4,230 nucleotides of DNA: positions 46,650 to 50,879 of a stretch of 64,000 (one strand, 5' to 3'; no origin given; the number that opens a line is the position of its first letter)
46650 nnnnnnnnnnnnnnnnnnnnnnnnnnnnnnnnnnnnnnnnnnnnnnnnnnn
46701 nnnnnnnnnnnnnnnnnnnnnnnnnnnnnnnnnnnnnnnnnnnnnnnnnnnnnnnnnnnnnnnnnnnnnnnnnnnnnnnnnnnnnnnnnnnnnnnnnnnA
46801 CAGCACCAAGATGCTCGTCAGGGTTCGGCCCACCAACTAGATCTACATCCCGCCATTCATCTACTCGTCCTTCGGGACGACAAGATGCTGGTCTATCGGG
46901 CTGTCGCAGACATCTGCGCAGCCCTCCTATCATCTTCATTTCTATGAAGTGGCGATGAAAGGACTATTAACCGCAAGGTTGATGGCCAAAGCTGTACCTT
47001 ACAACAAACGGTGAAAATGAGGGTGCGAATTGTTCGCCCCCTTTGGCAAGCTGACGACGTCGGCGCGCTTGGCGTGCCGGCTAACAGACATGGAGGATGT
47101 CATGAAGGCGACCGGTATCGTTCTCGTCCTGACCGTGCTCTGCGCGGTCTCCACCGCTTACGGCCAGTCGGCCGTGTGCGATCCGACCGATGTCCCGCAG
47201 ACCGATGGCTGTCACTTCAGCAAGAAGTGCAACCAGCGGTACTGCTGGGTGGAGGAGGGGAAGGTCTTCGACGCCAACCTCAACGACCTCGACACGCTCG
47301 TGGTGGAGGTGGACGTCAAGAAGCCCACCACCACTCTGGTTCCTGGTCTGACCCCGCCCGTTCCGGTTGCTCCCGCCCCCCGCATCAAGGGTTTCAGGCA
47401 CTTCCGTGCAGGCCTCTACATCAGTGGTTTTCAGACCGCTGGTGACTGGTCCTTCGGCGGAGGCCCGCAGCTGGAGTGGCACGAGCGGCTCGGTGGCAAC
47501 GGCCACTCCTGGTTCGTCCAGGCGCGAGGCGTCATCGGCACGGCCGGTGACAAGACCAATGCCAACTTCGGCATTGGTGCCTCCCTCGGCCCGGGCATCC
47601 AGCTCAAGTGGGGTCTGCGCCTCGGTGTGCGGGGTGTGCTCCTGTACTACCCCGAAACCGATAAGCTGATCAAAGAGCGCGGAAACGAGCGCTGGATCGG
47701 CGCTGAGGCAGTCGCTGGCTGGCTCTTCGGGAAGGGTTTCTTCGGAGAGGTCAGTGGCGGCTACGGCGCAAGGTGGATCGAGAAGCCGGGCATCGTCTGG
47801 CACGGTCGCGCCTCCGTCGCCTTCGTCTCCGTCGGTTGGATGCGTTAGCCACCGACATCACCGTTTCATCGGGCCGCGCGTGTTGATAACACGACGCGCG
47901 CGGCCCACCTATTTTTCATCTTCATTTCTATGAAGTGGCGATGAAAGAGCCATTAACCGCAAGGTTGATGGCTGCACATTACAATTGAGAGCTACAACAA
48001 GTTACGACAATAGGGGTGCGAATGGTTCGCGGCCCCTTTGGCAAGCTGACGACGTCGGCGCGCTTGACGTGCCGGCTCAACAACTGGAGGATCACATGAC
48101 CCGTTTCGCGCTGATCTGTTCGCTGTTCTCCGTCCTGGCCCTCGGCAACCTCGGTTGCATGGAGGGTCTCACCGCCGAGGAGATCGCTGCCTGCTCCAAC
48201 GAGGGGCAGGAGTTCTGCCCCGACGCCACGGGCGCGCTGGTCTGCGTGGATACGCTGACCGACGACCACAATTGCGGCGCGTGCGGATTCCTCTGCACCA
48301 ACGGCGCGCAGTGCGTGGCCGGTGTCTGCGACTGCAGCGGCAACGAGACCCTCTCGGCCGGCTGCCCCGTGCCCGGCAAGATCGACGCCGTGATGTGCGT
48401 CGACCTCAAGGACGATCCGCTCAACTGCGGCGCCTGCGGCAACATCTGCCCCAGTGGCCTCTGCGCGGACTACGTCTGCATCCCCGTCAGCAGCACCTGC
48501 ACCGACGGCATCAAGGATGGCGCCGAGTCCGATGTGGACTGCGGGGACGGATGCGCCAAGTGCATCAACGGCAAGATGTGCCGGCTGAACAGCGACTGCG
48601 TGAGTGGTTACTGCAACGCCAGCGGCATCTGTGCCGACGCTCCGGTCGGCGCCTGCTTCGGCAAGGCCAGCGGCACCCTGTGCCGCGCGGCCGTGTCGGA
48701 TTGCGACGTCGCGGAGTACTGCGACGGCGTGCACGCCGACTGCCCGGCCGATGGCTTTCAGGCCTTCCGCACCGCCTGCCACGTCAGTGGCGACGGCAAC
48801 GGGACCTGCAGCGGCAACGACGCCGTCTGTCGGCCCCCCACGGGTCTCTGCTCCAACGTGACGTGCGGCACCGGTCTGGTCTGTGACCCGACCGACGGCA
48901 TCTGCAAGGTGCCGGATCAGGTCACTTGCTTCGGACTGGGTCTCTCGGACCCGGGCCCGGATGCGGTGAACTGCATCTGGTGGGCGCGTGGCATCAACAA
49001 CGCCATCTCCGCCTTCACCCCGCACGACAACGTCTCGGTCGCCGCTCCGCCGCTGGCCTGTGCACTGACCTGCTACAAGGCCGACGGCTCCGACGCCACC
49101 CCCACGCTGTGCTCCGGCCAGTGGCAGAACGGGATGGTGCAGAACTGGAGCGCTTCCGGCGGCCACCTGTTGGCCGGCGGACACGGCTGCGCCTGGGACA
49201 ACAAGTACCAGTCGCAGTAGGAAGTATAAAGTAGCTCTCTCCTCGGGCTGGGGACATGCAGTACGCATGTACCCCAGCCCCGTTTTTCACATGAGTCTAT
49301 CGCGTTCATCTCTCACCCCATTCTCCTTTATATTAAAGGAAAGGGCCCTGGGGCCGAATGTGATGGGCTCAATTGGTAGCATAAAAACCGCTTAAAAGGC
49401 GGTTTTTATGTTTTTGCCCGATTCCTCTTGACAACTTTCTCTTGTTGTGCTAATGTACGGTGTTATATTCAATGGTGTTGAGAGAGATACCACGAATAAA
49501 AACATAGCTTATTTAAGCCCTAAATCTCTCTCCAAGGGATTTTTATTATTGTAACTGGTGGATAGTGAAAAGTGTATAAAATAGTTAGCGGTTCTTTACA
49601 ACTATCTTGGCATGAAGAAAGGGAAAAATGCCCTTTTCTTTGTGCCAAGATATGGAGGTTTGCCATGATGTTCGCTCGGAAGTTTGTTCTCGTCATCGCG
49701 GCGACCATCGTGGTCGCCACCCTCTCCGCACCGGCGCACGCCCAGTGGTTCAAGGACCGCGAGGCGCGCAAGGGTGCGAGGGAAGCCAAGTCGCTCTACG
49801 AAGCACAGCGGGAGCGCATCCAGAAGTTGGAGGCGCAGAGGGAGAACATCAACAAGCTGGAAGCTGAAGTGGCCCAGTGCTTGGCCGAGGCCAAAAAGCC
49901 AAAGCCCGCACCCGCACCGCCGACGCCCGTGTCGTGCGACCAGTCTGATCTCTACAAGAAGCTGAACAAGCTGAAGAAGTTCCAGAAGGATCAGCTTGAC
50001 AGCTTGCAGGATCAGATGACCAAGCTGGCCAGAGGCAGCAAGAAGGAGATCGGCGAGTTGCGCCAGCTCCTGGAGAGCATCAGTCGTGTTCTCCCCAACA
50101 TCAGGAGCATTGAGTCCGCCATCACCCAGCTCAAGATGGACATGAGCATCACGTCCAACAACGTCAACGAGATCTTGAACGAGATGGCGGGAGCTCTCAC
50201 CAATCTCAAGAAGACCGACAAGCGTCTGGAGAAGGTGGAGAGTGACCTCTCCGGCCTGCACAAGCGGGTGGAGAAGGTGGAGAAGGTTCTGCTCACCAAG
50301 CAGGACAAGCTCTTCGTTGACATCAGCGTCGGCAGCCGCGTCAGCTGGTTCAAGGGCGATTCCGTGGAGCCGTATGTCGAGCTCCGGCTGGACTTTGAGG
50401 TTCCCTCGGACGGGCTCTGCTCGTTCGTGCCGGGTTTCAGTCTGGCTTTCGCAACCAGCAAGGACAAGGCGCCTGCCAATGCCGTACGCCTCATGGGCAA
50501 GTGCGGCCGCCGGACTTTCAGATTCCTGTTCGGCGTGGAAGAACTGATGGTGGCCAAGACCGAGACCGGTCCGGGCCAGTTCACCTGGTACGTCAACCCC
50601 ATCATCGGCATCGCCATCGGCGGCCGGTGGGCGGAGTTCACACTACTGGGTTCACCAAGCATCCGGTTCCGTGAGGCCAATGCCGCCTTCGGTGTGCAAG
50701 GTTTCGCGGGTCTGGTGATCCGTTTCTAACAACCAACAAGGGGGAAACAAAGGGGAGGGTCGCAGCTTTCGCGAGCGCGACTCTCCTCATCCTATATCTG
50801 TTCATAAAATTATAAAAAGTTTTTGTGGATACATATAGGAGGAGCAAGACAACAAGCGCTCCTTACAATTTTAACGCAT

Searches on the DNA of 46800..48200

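Call 48: search_rna_families(source=window, start=46800, end=48200, threshold=evalue, max_evalue=5)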
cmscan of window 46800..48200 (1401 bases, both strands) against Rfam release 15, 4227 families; matches with E-value up to 5: 3.
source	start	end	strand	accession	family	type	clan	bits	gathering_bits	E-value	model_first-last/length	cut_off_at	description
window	47696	47768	-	RF00763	mir-339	Gene; miRNA;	-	18.8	60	4.2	1-92/92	no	mir-339 microRNA precursor family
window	46926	46953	-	RF01905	HOTAIR_2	Gene; lncRNA;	-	15.5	60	0.8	42-69/69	no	HOTAIR conserved region 2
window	47749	47841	-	RF02479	GlsR13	Gene; snRNA; snoRNA; CD-box;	-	14.7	100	3.7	1-100/100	no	Small nucleolar RNA GlsR13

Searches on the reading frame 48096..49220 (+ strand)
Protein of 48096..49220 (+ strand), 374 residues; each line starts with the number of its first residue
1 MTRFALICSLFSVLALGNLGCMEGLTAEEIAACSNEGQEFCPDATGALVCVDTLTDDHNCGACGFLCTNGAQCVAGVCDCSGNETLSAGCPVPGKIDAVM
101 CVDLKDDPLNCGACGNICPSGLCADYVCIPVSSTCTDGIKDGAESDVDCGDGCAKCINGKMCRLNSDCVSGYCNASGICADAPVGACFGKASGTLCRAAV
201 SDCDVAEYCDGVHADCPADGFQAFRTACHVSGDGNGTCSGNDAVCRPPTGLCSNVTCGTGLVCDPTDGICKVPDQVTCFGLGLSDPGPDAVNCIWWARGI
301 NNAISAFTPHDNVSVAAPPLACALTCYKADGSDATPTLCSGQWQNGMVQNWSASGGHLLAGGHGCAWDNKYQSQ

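Call 31: search_protein_families(library=pfam, proteins=[window:48096-49220:+], max_evalue=0.001)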
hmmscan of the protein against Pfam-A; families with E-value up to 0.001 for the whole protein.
window:48096-49220:+ (374 aa): 1 family
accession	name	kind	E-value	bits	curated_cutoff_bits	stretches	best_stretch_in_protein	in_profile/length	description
PF00200.28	Disintegrin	-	1.6e-06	29.2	35.1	1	145-219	4-75/75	Disintegrin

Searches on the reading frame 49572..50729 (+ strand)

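Call 31: search_protein_families(library=pfam, proteins=[window:49572-50729:+], max_evalue=0.001)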
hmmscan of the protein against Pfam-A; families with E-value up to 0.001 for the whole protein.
window:49572-50729:+ (385 aa): 1 family
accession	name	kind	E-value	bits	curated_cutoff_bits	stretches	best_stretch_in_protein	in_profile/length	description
PF04513.17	Baculo_PEP_C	-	7e-05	23.4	38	0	160-239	32-107/140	Baculovirus polyhedron envelope protein, PEP, C terminus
